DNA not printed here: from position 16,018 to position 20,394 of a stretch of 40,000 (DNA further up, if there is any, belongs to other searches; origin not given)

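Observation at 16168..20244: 1358-aa casposon cargo protein: HigA-type HTH fused to a large unassigned body, possibly defence- or conflict-related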

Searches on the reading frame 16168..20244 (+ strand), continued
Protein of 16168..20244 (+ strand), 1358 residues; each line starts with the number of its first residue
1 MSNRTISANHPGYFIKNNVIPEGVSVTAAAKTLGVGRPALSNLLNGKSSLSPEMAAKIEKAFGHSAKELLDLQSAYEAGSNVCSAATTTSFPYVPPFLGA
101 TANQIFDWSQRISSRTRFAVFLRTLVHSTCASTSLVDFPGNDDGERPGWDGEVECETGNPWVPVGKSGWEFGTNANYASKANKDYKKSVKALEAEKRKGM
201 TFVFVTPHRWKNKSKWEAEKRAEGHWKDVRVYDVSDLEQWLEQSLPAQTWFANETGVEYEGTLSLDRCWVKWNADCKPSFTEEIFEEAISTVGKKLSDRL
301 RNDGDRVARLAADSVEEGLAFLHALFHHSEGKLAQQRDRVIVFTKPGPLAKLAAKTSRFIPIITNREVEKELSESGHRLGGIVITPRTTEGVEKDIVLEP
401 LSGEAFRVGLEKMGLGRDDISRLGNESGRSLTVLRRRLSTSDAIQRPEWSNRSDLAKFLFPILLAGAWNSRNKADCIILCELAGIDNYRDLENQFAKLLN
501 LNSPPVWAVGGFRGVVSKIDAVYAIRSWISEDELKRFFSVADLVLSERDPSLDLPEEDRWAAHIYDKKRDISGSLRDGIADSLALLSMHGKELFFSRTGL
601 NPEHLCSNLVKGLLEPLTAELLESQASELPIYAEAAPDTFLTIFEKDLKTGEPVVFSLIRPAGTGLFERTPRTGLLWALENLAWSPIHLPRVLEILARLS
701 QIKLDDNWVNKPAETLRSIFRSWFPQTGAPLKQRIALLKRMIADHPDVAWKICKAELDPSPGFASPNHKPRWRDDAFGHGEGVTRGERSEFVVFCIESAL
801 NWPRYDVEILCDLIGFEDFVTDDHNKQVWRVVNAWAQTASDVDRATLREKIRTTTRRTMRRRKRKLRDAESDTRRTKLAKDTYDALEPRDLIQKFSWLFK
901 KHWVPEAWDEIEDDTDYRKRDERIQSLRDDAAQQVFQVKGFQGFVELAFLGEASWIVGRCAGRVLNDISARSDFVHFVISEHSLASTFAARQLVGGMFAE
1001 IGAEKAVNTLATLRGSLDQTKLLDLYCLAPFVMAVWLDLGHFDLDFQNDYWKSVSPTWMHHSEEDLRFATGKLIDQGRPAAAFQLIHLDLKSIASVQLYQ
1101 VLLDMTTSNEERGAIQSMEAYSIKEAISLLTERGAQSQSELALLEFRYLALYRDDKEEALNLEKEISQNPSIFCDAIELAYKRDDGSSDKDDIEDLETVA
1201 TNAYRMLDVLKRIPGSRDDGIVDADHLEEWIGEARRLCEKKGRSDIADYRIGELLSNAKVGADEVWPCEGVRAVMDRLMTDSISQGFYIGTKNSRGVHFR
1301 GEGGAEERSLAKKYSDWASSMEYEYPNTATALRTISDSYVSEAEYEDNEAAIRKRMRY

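Call 14: find_encoding_contigs(protein=P0019, flank=10000, max_places=4)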
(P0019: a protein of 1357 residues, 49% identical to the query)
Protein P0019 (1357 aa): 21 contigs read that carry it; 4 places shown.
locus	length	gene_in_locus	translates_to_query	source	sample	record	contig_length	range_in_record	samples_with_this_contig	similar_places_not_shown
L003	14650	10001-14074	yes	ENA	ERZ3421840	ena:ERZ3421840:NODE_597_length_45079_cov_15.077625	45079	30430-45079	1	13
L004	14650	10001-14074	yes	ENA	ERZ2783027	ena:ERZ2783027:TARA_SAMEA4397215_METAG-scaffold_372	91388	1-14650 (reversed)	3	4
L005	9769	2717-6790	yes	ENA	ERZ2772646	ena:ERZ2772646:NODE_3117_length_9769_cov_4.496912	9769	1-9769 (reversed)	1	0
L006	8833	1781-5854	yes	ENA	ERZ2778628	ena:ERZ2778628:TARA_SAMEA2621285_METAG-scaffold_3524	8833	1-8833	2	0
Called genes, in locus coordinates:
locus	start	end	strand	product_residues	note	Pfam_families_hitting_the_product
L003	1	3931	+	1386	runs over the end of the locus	PF02384:N6_Mtase (faint), PF07669:Eco57I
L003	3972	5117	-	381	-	-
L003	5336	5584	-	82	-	PF12728:HTH_17 (weak)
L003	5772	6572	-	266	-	-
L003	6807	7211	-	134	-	PF00376:MerR, PF13411:MerR_1, PF09278:MerR-DNA-bind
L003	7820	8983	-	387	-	PF13356:Arm-DNA-bind_3, PF00589:Phage_integrase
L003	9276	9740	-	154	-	PF13408:Zn_ribbon_recom (faint)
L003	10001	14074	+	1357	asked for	PF01381:HTH_3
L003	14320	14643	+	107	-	PF02463:SMC_N, PF13175:AAA_15, PF13476:AAA_23, PF13304:AAA_21 (weak)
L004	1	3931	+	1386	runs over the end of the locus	PF02384:N6_Mtase (faint), PF07669:Eco57I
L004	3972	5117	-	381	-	-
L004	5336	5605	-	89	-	PF12728:HTH_17 (weak)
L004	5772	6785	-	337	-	-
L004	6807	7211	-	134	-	PF00376:MerR, PF13411:MerR_1, PF09278:MerR-DNA-bind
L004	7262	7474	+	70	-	PF11431:Transport_MerF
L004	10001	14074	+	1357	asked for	PF01381:HTH_3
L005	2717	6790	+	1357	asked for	PF01381:HTH_3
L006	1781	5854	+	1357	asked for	PF01381:HTH_3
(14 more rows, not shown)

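Call 24: search_protein_representatives(protein=window:16450-20049:+)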
Query: 1200 residues. Proteins with E-value up to 0.001 (for the whole library): 6459; up to 1e-10: 4974; up to 1e-30: 2656. The best 150 are listed.
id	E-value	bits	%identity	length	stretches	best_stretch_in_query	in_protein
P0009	0.0e+00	1761.5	65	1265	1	2-1200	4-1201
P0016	0.0e+00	1212.3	49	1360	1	1-1199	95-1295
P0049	0.0e+00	1169.5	47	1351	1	1-1192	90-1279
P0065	0.0e+00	1130.8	45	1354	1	1-1200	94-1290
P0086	0.0e+00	1091.2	44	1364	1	1-1192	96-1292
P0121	0.0e+00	1078.9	43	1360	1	1-1196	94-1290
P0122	0.0e+00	1077.6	44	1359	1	1-1199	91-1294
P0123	0.0e+00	1072.7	43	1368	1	1-1198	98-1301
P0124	0.0e+00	1051.0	44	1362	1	1-1200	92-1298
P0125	0.0e+00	1041.1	44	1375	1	1-1200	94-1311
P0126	0.0e+00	1023.1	44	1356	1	1-1199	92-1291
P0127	8.2e-281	951.4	41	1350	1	1-1200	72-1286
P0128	4.0e-278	942.5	40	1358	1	1-1200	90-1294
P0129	9.9e-277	937.9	39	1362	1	2-1199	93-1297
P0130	3.7e-276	936.0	40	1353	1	9-1199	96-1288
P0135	3.1e-270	916.3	40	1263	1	10-1199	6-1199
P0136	3.4e-270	916.2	40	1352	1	1-1195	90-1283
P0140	1.2e-262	891.3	39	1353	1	4-1200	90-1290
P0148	1.8e-257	874.1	38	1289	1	1-1199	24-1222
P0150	2.3e-254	863.8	36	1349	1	1-1200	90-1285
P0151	6.4e-254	862.3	39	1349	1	1-1200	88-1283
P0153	5.6e-252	855.9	37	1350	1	1-1200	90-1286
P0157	2.6e-250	850.4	39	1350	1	1-1200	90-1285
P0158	3.1e-250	850.1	37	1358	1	2-1199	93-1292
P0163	5.8e-243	826.0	38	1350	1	1-1200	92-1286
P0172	1.1e-237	808.6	37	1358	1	5-1200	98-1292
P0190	2.2e-225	767.8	37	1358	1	6-1199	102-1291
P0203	5.6e-220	749.9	35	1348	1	3-1200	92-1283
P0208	2.8e-218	744.3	35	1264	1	7-1199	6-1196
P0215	2.3e-212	724.7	36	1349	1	5-1199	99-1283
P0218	7.1e-211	719.7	36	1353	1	1-1196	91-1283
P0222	8.3e-208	709.6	35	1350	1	1-1200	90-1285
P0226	1.7e-204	698.6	33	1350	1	2-1199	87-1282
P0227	2.0e-204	698.4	36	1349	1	3-1199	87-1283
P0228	4.8e-203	693.8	34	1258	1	8-1199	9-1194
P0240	4.2e-195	667.5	31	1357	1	7-1199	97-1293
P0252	1.3e-189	649.3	35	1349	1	1-1198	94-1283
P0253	4.1e-188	644.3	35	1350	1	1-1197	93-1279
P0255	1.4e-185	635.9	33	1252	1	6-1199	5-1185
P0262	4.0e-181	621.2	31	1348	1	6-1196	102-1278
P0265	5.8e-179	614.0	33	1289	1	3-1199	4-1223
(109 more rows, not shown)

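Call 28: search_protein_families(library=padloc, proteins=[P0135, P0208, P0228, P0255, P0265, P0240, P0262], max_evalue=0.01)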
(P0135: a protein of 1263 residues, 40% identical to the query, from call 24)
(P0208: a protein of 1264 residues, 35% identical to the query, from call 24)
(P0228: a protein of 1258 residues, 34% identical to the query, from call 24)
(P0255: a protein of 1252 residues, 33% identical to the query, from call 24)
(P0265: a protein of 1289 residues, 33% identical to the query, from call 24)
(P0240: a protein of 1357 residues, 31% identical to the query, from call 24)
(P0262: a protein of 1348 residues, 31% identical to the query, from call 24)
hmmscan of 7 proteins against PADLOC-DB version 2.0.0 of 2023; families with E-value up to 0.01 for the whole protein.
P0135 (1263 aa): 2 families
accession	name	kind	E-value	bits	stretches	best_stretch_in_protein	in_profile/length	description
PDLC03991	PD-Lambda-4_A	-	4.5e-06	22.6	1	531-657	558-676/1283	-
PDLC03990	PD-Lambda-4_A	-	0.0035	13.4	1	531-639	218-318/943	-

P0208 (1264 aa): 2 families
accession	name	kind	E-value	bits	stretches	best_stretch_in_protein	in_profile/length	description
PDLC03991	PD-Lambda-4_A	-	4.2e-07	26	1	527-637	562-664/1283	-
PDLC03990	PD-Lambda-4_A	-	4.9e-06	22.9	1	526-636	221-323/943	-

P0228 (1258 aa): 0 families

P0255 (1252 aa): 2 families
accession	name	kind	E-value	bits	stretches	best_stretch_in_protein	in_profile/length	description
PDLC03991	PD-Lambda-4_A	-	3.6e-10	36.2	1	528-661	558-683/1283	-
PDLC03990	PD-Lambda-4_A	-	6.2e-05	19.2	1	528-646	218-328/943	-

P0265 (1289 aa): 0 families

P0240 (1357 aa): 2 families
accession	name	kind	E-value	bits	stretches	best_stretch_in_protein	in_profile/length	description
PDLC03991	PD-Lambda-4_A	-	2.2e-05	20.3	1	631-747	562-667/1283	-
PDLC04290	PDC-M02A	-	0.0023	15.6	1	1004-1074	87-156/170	-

P0262 (1348 aa): 1 family
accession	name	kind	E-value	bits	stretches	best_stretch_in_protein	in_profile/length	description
PDLC03991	PD-Lambda-4_A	-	0.00076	15.2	1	615-728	556-661/1283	-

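Call 38: search_solved_structures(query=A1, max_evalue=10, show_alignments=0)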
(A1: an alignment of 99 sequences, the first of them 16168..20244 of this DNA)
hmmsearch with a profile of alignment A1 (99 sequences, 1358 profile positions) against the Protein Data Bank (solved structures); distinct sequences matched with E-value up to 10: 26.
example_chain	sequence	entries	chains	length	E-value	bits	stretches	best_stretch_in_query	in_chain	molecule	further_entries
2eby_A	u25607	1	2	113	2.2e-08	35.5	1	5-85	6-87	Putative HTH-type transcriptional regulator ybaQ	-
2icp_A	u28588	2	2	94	1.8e-07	32.5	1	4-93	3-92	antitoxin higa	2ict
4mcx_A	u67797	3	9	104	1e-06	29.9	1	6-84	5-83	Antidote protein | Antitoxin HigA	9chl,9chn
6chv_A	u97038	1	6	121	1.3e-06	29.6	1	4-84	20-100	Antitoxin HigA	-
4mct_A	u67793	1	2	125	1.6e-06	29.3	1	6-85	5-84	Antidote protein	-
6cf1_A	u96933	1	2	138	1.8e-06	29.1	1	4-84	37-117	Antitoxin HigA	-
7csv_A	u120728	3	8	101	2.6e-06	28.6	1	6-84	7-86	HTH cro/C1-type domain-containing protein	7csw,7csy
6f8s_A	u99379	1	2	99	3e-06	28.4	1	6-84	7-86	XRE family transcriptional regulator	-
6jpi_A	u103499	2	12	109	3.1e-06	28.4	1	6-84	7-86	HTH cro/C1-type domain-containing protein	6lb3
6f8h_A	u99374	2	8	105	3.7e-06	28.1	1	7-84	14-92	XRE family transcriptional regulator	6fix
3trb_A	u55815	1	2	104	3.6e-05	24.8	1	6-89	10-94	Virulence-associated protein I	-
3cec_A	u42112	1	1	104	0.00065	20.7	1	8-82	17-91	Putative antidote protein of plasmid maintenance system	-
3zfw_A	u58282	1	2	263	0.064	14.1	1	1305-1346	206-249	KINESIN LIGHT CHAIN 2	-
3edt_B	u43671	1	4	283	0.07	13.9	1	1312-1346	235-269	Kinesin light chain 2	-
3nf1_A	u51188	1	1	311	0.081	13.7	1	1313-1350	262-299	Kinesin light chain 1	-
6fuz_A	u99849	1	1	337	0.13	13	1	1312-1350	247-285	Kinesin light chain 1,Kinesin light chain 1,C-Jun-amino-terminal kinase-interacting protei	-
6fv0_A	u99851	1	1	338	0.13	13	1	1312-1350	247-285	Kinesin light chain 1,Torsin-1A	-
6swu_A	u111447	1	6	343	0.14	12.9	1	1312-1350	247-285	Kinesin light chain 1,Kinesin light chain 1,TPR domain of kinesin light chain 1 in complex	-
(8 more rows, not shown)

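Call 43: search_protein_families(library=padloc, alignment_id=A4, max_evalue=0.1)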
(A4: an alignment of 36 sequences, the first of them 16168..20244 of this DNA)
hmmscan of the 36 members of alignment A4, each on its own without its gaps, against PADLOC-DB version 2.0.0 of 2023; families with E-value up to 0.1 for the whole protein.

A. member 1, window:16168-20244:+ (1358 aa): 1 family
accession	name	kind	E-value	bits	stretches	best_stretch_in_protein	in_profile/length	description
PDLC03991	PD-Lambda-4_A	-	0.00021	17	1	671-744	592-665/1283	-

B. families by the number of members that match (of 36 scanned): 9 families
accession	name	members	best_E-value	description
PDLC03991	PD-Lambda-4_A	23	3.6e-10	-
PDLC03990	PD-Lambda-4_A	10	1.3e-06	-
PDLC04775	PDC-M69A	7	9.7e-05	-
PDLC02926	HTH_VI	4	0.012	-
PDLC04133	mad1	3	0.0062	mads_1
PDLC03947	RmrA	2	0.007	-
PDLC04142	capH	2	0.045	capH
PDLC04290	PDC-M02A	1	0.0023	-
PDLC02109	Cas7_IIId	1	0.015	-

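Call 44: search_protein_families(library=pfam, alignment_id=A4, max_evalue=0.1)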
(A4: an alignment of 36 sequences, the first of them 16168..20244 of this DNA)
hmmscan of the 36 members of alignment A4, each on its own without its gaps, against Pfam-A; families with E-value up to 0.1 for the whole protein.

A. member 1, window:16168-20244:+ (1358 aa): 5 families
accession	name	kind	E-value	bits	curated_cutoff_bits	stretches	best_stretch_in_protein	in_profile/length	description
PF01381.28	HTH_3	-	7.4e-08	32.8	23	1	22-63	8-49/55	Helix-turn-helix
PF13560.12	HTH_31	-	0.00067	20.3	27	1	23-68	14-60/64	Helix-turn-helix domain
PF15943.11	YdaS_toxin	-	0.0023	18.1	30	1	27-61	12-46/65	Bacterial toxin YdaS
PF12844.13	HTH_19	-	0.013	15.9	30.2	1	23-72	12-61/64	Helix-turn-helix domain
PF04288.19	MukE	-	0.03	13.6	25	1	817-860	113-155/229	MukE-like family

B. families by the number of members that match (of 36 scanned): 29 families (the first 25 are shown)
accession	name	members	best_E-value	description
PF01381.28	HTH_3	28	7.2e-11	Helix-turn-helix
PF13560.12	HTH_31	23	1.9e-07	Helix-turn-helix domain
PF13744.12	HTH_37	10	0.0034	Helix-turn-helix domain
PF12728.13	HTH_17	8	0.0012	Helix-turn-helix domain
PF15943.11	YdaS_toxin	7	0.0011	Bacterial toxin YdaS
PF12844.13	HTH_19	7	0.0014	Helix-turn-helix domain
PF13443.12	HTH_26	6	0.02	Cro/C1-type HTH DNA-binding domain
PF20432.4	Xre-like-HTH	3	0.0001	Antitoxin Xre-like helix-turn-helix domain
PF12802.13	MarR_2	3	0.009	MarR family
PF22083.2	I-HmuI_NUMOD-like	3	0.014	DNA endonuclease I-HmuI-like, NUMOD-like domain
PF13384.12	HTH_23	2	0.0018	Homeodomain-like domain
PF05225.22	HTH_psq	1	0.0005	helix-turn-helix, Psq domain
PF19965.4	VMAP-M2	1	0.0016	vWA-MoxR associated protein middle region (VMAP-M) 2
PF02954.25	HTH_8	1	0.0021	Bacterial regulatory protein, Fis family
PF07342.17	TscT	1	0.0071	TscT toxin protein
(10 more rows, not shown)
